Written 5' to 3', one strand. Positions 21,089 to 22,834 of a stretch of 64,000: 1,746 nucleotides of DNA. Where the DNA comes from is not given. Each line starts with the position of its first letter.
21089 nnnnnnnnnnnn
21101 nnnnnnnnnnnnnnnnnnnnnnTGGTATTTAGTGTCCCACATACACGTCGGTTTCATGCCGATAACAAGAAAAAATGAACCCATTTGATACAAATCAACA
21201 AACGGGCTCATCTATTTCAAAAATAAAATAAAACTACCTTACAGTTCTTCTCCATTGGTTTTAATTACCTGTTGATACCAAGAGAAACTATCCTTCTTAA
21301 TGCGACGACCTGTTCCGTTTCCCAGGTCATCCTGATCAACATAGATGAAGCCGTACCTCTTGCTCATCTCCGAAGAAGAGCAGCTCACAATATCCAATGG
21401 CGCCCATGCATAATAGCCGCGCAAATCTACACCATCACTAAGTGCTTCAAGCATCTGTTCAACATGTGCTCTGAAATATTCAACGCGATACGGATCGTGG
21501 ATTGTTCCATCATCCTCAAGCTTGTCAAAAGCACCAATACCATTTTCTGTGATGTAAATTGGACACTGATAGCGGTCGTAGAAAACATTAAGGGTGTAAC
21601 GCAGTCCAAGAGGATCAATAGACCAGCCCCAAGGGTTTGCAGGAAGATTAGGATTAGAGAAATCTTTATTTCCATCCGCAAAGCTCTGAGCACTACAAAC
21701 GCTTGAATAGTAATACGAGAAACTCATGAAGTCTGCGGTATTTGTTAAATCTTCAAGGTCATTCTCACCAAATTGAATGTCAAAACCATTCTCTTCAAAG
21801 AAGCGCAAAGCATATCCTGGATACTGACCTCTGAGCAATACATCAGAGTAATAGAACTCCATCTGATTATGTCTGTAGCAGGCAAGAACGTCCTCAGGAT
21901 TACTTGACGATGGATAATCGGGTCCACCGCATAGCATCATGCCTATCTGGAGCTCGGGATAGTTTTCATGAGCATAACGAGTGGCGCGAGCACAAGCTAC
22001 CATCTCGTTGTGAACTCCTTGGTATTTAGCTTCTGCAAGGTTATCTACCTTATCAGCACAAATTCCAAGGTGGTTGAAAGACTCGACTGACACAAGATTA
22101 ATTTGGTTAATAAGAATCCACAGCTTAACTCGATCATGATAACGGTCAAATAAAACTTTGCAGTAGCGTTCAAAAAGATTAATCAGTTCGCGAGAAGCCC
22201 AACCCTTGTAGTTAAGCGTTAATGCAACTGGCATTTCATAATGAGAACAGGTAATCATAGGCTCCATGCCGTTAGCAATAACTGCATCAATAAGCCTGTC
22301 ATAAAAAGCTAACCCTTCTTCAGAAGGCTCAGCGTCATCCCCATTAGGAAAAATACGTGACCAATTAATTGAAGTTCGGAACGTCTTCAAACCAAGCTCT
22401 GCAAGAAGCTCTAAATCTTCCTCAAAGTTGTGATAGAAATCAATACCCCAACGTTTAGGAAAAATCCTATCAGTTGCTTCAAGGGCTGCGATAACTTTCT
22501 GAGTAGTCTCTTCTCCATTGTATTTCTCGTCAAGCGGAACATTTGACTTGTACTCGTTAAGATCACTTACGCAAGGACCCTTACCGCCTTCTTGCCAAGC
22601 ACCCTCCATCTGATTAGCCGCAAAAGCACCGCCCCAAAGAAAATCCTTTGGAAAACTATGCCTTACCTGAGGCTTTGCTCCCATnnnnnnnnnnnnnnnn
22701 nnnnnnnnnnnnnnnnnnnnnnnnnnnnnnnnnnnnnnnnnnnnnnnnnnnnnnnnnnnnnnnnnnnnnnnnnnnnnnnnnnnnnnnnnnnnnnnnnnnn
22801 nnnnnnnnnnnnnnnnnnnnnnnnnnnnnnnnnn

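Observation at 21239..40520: About 19-kb low-GC segment, likely horizontally acquired (two lactose/cellobiose-type PTS systems, peptidases, MmeI-family RM)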

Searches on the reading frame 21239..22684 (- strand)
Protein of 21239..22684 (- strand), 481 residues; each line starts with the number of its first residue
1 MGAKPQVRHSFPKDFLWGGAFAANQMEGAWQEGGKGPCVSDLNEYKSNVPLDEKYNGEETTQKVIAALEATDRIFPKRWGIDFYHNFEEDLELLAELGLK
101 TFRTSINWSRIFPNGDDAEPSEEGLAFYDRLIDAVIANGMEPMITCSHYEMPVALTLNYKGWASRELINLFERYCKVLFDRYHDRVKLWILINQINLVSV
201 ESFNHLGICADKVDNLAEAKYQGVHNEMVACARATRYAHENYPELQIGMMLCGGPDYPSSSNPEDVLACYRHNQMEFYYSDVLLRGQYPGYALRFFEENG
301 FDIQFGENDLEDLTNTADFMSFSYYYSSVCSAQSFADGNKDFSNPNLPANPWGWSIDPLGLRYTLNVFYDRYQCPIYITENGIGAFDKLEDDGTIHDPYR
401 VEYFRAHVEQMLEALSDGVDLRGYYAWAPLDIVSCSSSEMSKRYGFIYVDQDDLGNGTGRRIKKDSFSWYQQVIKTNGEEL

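Call 3: search_protein_families(library=ncbifam, proteins=[window:21239-22684:-])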
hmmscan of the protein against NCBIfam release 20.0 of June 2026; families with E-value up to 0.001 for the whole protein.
window:21239-22684:- (481 aa): 8 families
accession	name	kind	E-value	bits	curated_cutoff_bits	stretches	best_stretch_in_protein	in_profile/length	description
NF007356.0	PRK09852.1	subfamily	3.4e-151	504.2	623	1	10-481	3-473/474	6-phospho-beta-glucosidase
NF007158.0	PRK09593.1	subfamily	1e-146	489.4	639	1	8-481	3-477/478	6-phospho-beta-glucosidase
NF007154.0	PRK09589.1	subfamily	4e-146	487.5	624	1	10-481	3-476/476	6-phospho-beta-glucosidase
NF011589.0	PRK15014.1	subfamily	1.1e-132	443.7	686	1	10-481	5-477/477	6-phospho-beta-glucosidase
TIGR03356.1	BGL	equivalog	7.2e-90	301.9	478.5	2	81-470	50-427/427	GH1 family beta-glucosidase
NF010036.0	PRK13511.1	subfamily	7.1e-72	242.5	610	3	80-331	49-305/469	6-phospho-beta-galactosidase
TIGR01233.1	lacG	equivalog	8.2e-60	203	561.2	2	80-476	48-468/472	6-phospho-beta-galactosidase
NF041004.1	Beta_gal_BgaS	equivalog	8e-27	93.9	475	2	159-452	172-446/479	beta-galactosidase BgaS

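Call 15: find_encoding_contigs(protein=window:21239-22684:-, flank=10000, max_places=10)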
Protein window:21239-22684:- (481 aa): 9 contigs read that carry it; 9 places shown.
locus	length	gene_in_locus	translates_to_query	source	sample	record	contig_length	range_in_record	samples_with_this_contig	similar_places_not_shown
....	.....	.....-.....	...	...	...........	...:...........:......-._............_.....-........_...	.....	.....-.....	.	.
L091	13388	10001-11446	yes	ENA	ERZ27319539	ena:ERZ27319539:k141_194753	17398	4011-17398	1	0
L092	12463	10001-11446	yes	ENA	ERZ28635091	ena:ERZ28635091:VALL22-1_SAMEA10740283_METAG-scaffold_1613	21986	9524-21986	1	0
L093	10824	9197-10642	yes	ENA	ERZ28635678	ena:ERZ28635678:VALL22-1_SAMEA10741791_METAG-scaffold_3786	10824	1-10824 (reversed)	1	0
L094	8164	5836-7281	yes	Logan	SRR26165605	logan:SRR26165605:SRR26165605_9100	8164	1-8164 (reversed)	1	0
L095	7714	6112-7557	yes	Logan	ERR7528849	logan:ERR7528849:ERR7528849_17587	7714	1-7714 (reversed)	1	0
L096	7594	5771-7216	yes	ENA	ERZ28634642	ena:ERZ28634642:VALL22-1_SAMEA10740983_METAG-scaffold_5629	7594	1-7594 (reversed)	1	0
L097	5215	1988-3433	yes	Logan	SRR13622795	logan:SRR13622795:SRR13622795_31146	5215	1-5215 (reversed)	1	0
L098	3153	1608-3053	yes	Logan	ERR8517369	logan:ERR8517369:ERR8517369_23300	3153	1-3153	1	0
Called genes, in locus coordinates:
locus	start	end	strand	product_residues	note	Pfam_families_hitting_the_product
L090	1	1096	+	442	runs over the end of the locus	PF02378:PTS_EIIC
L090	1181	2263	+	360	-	PF01321:Creatinase_N (weak), PF00557:Peptidase_M24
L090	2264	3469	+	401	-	PF00155:Aminotran_1_2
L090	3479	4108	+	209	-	PF06271:RDD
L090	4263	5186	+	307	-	PF03595:SLAC1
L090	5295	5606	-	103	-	PF12650:DUF3784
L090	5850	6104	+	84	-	-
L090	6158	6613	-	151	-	-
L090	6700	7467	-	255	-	-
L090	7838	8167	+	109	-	PF02302:PTS_IIB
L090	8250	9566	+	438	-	PF02378:PTS_EIIC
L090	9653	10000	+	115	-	PF02255:PTS_IIA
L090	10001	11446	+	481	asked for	PF00232:Glyco_hydro_1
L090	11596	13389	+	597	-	PF08439:Peptidase_M3_N, PF01432:Peptidase_M3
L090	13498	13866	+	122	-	PF00903:Glyoxalase, PF13669:Glyoxalase_4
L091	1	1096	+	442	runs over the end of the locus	PF02378:PTS_EIIC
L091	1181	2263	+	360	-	PF01321:Creatinase_N (weak), PF00557:Peptidase_M24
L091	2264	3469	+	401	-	PF00155:Aminotran_1_2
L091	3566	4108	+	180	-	PF06271:RDD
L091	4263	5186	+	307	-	PF03595:SLAC1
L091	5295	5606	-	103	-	PF12650:DUF3784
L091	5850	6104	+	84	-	-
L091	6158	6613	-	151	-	-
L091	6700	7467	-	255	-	-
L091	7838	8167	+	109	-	PF02302:PTS_IIB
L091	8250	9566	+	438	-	PF02378:PTS_EIIC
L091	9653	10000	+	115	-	PF02255:PTS_IIA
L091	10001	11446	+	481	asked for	PF00232:Glyco_hydro_1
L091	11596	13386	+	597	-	PF08439:Peptidase_M3_N, PF01432:Peptidase_M3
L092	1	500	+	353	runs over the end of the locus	PF01497:Peripla_BP_2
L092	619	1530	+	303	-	PF03595:SLAC1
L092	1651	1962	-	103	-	PF12650:DUF3784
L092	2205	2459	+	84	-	-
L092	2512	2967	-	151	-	-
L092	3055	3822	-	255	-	-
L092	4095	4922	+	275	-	PF02086:MethyltransfD12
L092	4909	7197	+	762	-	PF14072:DndB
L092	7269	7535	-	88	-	PF00359:PTS_EIIA_2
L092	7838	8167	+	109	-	PF02302:PTS_IIB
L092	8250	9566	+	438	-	PF02378:PTS_EIIC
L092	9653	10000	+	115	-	PF02255:PTS_IIA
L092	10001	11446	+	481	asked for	PF00232:Glyco_hydro_1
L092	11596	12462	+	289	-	?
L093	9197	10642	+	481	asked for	PF00232:Glyco_hydro_1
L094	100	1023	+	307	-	PF03595:SLAC1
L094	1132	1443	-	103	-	PF12650:DUF3784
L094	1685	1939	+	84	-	-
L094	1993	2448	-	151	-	-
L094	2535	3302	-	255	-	-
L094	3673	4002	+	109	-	PF02302:PTS_IIB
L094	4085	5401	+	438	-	PF02378:PTS_EIIC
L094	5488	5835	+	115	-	PF02255:PTS_IIA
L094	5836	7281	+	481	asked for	PF00232:Glyco_hydro_1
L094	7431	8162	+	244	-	?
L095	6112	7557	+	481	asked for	PF00232:Glyco_hydro_1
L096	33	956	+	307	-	PF03595:SLAC1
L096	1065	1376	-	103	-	PF12650:DUF3784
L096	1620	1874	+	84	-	-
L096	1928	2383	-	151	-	-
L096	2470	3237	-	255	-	-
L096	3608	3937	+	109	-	PF02302:PTS_IIB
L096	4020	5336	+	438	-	PF02378:PTS_EIIC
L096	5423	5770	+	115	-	PF02255:PTS_IIA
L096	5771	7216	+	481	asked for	PF00232:Glyco_hydro_1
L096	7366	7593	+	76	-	?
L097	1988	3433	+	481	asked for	PF00232:Glyco_hydro_1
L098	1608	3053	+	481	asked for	PF00232:Glyco_hydro_1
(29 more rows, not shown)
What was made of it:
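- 21208..25111 (-): Cassette A: beta-glucoside/cellobiose-type PTS with a phospho-beta-glucosidase. Genes: GH1 21239-22684, IIA 22685-23032/23065, IIC 23119-24435, IIB 24518-24847, plus the upstream region. A second insertion sub-site lies at about 24997|25112. NCBIfam and Pfam hits (calls 3, 15).
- On GH1 6-phospho-beta-glucosidase: Pfam PF00232 hit (call 15).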

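Call 35: search_protein_families(library=pfam, proteins=[L092:4909-7197:+], max_evalue=0.001)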
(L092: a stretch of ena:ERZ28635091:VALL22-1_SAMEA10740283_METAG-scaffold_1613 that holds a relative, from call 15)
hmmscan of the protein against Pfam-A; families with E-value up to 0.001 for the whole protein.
L092:4909-7197:+ (762 aa): 1 family
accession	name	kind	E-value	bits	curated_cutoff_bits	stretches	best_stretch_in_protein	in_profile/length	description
PF14072.11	DndB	-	2.3e-15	57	29.1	1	225-398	3-165/338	DNA-sulfur modification-associated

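Call 37: find_homologous_proteins(query=window:21239-22684:-, max_evalue=1e-30)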
Query window:21239-22684:- (481 aa): 8000 proteins with E <= 1e-30 among 8000 candidates; the best 120 are listed.
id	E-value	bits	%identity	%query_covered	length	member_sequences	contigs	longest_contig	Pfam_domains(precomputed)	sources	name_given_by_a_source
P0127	0.0e+0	1125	98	100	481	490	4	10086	PF00232.25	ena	-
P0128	0.0e+0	1099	95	100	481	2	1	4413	PF00150.25,PF00232.25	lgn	-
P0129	0.0e+0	1079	93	100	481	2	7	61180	PF00232.25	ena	-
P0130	1.4e-287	972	83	100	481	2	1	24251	PF00232.25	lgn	-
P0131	1.4e-282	956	81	100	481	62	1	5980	PF00232.25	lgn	-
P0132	3.7e-258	875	76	100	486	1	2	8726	PF00232.25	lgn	-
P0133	3.7e-258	875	74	100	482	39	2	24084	PF00232.25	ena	-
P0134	7.0e-258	875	75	98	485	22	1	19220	PF00232.25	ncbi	-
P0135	1.4e-257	874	74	100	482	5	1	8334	PF00232.25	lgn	-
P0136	7.4e-256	868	74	99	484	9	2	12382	PF00150.25,PF00232.25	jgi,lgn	jgi:6-phospho-beta-glucosidase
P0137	4.4e-254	862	73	100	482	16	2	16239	PF00150.25,PF00232.25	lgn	-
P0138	2.4e-252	856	73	99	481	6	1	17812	PF00150.25,PF00232.25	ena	-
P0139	4.9e-250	849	73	99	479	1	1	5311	PF00232.25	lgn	-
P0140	5.5e-249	845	73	99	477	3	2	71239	PF00150.25,PF00232.25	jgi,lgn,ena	-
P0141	5.7e-249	845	73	99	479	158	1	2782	PF00150.25,PF00232.25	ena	-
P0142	1.0e-248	844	72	99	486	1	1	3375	PF00232.25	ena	-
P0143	7.5e-248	841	73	98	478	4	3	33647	PF00232.25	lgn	-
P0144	1.4e-247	841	72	99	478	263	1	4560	PF00150.25,PF00232.25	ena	-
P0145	2.4e-246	836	71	99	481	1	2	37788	PF00150.25,PF00232.25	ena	-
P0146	3.9e-246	836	72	98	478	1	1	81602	PF00150.25,PF00232.25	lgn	-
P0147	5.8e-246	835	73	100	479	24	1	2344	PF00232.25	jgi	jgi:6-phospho-beta-glucosidase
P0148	3.8e-245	833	73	98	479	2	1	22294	PF00232.25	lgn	-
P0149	6.7e-244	828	71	99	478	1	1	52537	PF00150.25,PF00232.25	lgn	-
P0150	1.6e-243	827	72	98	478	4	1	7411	PF00232.25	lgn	-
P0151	5.3e-243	825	71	99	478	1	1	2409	PF00150.25,PF00232.25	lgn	-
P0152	9.9e-243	825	72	99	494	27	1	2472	PF00232.25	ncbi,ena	-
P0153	2.7e-242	823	72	98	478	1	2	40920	PF00150.25,PF00232.25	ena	-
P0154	1.6e-241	821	71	99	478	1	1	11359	PF00150.25,PF00232.25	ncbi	-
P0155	1.6e-241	821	70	99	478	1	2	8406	PF00150.25,PF00232.25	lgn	-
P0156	1.9e-241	820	71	100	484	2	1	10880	PF00232.25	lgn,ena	-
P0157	3.2e-241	820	70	99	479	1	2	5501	PF00150.25,PF00232.25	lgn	-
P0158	3.4e-241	819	70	100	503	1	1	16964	PF00150.25,PF00232.25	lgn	-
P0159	3.4e-241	819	69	100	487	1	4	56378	PF00150.25,PF00232.25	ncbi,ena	-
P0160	7.3e-241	818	70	99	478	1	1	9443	PF00150.25,PF00232.25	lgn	-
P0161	9.8e-241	818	71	99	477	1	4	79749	PF00232.25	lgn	-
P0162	1.2e-240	818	72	98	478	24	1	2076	PF00232.25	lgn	-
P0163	1.4e-240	817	71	99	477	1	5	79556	PF00232.25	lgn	-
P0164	4.9e-240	816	71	99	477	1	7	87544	PF00150.25,PF00232.25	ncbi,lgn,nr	ncbi:glycoside hydrolase family 1 protein [Streptococcus suis]|nr:glycoside hydrolase family 1 prote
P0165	7.1e-240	815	70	99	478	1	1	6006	PF00232.25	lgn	-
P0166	7.5e-240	815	72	99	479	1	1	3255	PF00150.25,PF00232.25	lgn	-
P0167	3.3e-239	813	69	99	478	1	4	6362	PF00150.25,PF00232.25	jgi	jgi:6-phospho-beta-glucosidase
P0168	1.5e-238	811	71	99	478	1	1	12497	PF00150.25,PF00232.25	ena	-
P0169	1.8e-238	811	70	99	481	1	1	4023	PF00150.25,PF00232.25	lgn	-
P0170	1.0e-237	808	69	99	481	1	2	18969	PF00150.25,PF00232.25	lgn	-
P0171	1.1e-237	808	70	99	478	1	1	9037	PF00232.25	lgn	-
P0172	4.2e-237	806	70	99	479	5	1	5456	PF00150.25,PF00232.25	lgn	-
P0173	6.3e-237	805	70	99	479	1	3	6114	PF00150.25,PF00232.25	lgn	-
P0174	6.4e-237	805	69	99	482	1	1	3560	PF00150.25,PF00232.25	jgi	-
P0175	9.9e-237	805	72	97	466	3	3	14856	PF00150.25,PF00232.25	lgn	-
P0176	1.2e-236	804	70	99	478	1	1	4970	PF00150.25,PF00232.25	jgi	-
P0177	2.6e-236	803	69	99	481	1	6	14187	PF00150.25,PF00232.25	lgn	-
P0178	3.8e-236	803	70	99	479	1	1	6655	PF00150.25,PF00232.25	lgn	-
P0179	8.9e-236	802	69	99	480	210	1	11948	PF00232.25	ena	-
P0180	1.5e-235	801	68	100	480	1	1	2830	PF00150.25,PF00232.25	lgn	-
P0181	1.7e-235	801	68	99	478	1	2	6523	PF00150.25,PF00232.25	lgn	-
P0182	3.0e-235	800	69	99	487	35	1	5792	PF00150.25,PF00232.25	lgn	-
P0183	3.1e-235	800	71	95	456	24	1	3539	PF00150.25,PF00232.25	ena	-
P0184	3.1e-235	800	70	99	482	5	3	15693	PF00232.25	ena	-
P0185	4.5e-235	799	69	99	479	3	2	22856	PF00150.25,PF00232.25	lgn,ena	-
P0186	4.5e-235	799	69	99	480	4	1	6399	PF00150.25,PF00232.25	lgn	-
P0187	4.6e-235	799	68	99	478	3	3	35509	PF00150.25,PF00232.25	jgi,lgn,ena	-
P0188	3.1e-234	797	69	99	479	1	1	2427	PF00232.25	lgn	-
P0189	1.0e-233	795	68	99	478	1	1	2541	PF00150.25,PF00232.25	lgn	-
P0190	2.4e-233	794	68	100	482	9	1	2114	PF00150.25,PF00232.25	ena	-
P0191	5.8e-233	792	68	99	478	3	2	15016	PF00150.25,PF00232.25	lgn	-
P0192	8.2e-233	792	69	98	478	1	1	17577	PF00150.25,PF00232.25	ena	-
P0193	1.1e-232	791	68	99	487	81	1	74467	PF00150.25,PF00232.25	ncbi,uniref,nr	ncbi:glycoside hydrolase family 1 protein [Neobacillus cucumis]|uniref:glycoside hydrolase family 1 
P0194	1.5e-232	791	68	98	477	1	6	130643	PF00150.25,PF00232.25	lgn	-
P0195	2.2e-232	790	69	99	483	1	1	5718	PF00150.25,PF00232.25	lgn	-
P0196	2.4e-232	790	68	99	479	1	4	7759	PF00150.25,PF00232.25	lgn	-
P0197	5.4e-232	789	68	99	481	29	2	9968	PF00232.25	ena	-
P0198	6.9e-232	789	68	98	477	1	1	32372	PF00150.25,PF00232.25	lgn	-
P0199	7.6e-232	789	67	99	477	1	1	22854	PF00150.25,PF00232.25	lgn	-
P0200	1.2e-231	788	68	99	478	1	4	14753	PF00150.25,PF00232.25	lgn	-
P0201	1.2e-231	788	69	98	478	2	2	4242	PF00232.25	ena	-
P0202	1.3e-231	788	69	98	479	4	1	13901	PF00150.25,PF00232.25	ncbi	ncbi:MAG: glycoside hydrolase family 1 protein [Heyndrickxia sp.]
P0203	1.4e-231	788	67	99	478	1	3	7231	PF00150.25,PF00232.25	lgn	-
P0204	2.4e-231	787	68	99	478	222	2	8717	PF00150.25,PF00232.25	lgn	-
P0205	2.6e-231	787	68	99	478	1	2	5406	PF00150.25,PF00232.25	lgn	-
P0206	2.7e-231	787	68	99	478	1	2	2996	PF00150.25,PF00232.25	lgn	-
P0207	3.0e-231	787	67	99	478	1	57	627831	PF00150.25,PF00232.25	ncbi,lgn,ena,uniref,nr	ncbi:glycoside hydrolase family 1 protein [Dielma fastidiosa]|uniref:glycoside hydrolase family 1 pr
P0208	3.2e-231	787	69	98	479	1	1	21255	PF00150.25,PF00232.25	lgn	-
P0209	3.3e-231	787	68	99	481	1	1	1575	PF00150.25,PF00232.25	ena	-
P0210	4.5e-231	786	68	99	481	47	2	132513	PF00150.25,PF00232.25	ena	-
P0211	5.0e-231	786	67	99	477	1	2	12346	PF00150.25,PF00232.25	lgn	-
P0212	8.6e-231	785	67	99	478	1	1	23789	PF00150.25,PF00232.25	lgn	-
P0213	9.2e-231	785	67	99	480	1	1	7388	PF00232.25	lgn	-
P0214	1.2e-230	785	68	99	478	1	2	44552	PF00150.25,PF00232.25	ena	-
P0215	1.8e-230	784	68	99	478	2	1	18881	PF00150.25,PF00232.25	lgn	-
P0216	1.9e-230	784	67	99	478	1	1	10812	PF00150.25,PF00232.25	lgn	-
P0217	3.6e-230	783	67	99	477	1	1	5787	PF00150.25,PF00232.25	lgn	-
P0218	5.3e-230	783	68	99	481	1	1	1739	PF00150.25,PF00232.25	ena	-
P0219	8.6e-230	782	68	99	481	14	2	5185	PF00150.25,PF00232.25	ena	-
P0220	9.1e-230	782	68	99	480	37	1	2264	PF00150.25,PF00232.25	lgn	-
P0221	9.1e-230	782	67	99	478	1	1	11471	PF00150.25,PF00232.25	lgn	-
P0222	9.8e-230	782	68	99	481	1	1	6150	PF00150.25,PF00232.25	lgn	-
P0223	1.0e-229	782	68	99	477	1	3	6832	PF00150.25,PF00232.25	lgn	-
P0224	1.1e-229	782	66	99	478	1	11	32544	PF00150.25,PF00232.25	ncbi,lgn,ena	-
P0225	1.7e-229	781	67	99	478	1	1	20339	PF00150.25,PF00232.25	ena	-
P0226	2.0e-229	781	68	99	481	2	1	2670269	PF00150.25,PF00232.25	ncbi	-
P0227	2.3e-229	780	67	99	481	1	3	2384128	PF00150.25,PF00232.25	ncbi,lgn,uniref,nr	ncbi:glycoside hydrolase family 1 protein [Streptococcus merionis]|uniref:Beta-glucosidase n=1 Tax=S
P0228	3.3e-229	780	67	99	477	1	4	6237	PF00232.25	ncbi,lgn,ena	-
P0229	4.1e-229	780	66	99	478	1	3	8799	PF00232.25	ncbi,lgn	ncbi:MAG: family 1 glycosylhydrolase [Erysipelotrichaceae bacterium]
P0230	4.2e-229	780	67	99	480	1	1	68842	PF00232.25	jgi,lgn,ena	-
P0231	4.6e-229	779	68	99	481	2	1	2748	PF00150.25,PF00232.25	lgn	-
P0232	5.0e-229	779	66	99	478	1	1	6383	PF00150.25,PF00232.25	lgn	-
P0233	5.3e-229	779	68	99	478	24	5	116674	PF00232.25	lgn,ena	-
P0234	6.1e-229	779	67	99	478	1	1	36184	PF00232.25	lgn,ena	-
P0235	6.9e-229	779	67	99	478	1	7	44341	PF00232.25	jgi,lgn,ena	-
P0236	7.3e-229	779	68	98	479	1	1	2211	PF00150.25,PF00232.25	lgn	-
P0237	7.5e-229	779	66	99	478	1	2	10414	PF00232.25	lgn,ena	-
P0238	7.8e-229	779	67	99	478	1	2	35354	PF00232.25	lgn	-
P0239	1.2e-228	778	67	98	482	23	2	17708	PF00232.25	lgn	-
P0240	1.3e-228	778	66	99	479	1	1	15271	PF00150.25,PF00232.25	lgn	-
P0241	1.3e-228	778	66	99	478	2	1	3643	PF00232.25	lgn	-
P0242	1.6e-228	778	66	99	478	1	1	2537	PF00232.25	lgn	-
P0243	1.7e-228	778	67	99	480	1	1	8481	PF00232.25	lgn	-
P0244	2.0e-228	777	66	99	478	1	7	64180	PF00232.25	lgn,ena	-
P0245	3.7e-228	776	65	99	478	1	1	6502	PF00232.25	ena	-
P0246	3.7e-228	776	66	99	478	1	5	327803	PF00232.25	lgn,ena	-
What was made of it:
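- On GH1 6-phospho-beta-glucosidase: 66-71% identical to annotated GH1 proteins (call 37).
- Closest known: Lac-family PTS plus GH1 6-phospho-beta-glucosidase operons. Same: GH1 is 66-71% identical to Streptococcus, Neobacillus and Dielma enzymes (call 37).
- Named GH1 homologues at 66-71% identity are Bacillota, including Streptococcus suis and S. merionis (call 37).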

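Call 38: find_encoding_contigs(protein=P0130, flank=10000, max_places=2)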
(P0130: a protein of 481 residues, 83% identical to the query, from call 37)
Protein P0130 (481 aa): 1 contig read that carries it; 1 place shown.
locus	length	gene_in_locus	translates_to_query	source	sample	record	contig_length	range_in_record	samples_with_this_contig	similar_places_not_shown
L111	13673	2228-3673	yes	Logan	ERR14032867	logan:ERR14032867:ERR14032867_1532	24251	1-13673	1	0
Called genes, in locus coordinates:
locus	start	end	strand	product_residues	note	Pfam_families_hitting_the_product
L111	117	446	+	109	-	PF02302:PTS_IIB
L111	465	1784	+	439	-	PF02378:PTS_EIIC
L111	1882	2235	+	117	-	PF02255:PTS_IIA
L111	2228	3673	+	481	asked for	PF00232:Glyco_hydro_1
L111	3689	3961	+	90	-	PF00381:PTS-HPr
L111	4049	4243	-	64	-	-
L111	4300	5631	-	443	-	PF05525:Branch_AA_trans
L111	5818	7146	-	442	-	PF13173:AAA_14, PF13635:DUF4143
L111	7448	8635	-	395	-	PF01610:DDE_Tnp_ISL3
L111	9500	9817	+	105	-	PF00083:Sugar_tr (weak)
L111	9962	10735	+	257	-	PF07690:MFS_1, PF00083:Sugar_tr (weak), PF07690:MFS_1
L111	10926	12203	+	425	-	PF01053:Cys_Met_Meta_PP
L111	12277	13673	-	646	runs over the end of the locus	PF08238:Sel1 (faint)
